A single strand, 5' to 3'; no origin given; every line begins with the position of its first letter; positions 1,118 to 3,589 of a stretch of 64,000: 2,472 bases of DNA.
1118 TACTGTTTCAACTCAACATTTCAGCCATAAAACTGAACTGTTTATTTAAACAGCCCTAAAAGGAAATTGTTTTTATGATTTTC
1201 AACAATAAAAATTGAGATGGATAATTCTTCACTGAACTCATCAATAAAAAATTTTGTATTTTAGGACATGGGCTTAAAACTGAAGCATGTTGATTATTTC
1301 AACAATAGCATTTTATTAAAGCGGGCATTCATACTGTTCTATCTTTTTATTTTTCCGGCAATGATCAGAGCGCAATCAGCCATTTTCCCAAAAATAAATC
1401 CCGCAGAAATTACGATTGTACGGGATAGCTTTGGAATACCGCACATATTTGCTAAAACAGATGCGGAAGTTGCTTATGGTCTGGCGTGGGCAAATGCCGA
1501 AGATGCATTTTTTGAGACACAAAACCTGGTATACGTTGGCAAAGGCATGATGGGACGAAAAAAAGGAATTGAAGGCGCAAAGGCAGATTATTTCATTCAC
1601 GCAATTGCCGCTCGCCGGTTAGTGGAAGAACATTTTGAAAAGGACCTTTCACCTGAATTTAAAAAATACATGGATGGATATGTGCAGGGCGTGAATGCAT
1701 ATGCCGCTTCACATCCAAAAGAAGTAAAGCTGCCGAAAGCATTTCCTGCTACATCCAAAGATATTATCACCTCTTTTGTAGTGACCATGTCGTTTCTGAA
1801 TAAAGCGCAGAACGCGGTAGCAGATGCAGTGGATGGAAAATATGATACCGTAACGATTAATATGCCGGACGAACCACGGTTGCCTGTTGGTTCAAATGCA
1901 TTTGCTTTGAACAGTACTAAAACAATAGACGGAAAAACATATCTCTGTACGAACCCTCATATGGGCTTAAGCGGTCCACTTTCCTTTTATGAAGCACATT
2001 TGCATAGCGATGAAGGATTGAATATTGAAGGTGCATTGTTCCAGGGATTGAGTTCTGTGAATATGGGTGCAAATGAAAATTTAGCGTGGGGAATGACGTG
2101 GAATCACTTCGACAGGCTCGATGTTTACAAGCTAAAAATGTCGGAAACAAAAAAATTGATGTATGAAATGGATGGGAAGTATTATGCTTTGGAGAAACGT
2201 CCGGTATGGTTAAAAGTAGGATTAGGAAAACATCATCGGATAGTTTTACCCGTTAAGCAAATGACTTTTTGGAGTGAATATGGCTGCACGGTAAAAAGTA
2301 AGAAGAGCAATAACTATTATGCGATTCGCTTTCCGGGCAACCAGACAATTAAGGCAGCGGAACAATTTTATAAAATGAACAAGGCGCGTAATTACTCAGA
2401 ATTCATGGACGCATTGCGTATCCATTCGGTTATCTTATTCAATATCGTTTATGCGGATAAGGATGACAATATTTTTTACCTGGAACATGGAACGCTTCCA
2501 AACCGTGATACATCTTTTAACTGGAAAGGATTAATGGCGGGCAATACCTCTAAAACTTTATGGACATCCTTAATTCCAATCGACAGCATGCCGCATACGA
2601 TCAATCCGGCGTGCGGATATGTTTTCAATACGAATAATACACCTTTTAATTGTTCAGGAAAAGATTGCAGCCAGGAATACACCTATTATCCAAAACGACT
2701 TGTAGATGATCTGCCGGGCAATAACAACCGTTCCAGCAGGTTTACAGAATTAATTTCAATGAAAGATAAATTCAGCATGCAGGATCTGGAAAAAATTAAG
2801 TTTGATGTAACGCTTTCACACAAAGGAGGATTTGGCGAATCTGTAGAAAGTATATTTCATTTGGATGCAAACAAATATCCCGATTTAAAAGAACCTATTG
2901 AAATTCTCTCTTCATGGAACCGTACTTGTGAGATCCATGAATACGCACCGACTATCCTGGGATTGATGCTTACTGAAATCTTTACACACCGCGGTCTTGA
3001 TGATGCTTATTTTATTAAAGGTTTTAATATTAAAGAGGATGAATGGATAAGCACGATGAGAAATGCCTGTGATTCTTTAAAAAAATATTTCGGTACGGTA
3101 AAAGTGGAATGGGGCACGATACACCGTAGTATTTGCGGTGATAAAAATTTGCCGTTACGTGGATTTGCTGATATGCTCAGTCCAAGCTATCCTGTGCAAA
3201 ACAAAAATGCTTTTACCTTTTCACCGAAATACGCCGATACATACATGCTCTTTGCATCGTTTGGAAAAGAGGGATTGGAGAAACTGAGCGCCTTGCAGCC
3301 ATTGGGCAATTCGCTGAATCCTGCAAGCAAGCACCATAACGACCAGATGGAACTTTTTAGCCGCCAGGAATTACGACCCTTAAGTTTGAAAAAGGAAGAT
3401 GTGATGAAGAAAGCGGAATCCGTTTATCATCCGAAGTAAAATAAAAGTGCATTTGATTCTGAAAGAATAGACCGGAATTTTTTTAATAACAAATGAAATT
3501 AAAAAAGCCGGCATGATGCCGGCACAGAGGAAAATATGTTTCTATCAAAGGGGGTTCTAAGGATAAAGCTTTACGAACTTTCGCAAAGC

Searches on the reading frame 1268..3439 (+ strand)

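Call 82: search_protein_families(library=pfam, proteins=[window:1268-3439:+], max_evalue=0.001)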
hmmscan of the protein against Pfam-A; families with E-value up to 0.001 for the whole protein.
window:1268-3439:+ (723 aa): 1 family
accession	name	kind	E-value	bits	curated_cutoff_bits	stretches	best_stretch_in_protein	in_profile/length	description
PF01804.23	Penicil_amidase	-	3.4e-105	354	21.3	1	48-712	2-673/675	Penicillin amidase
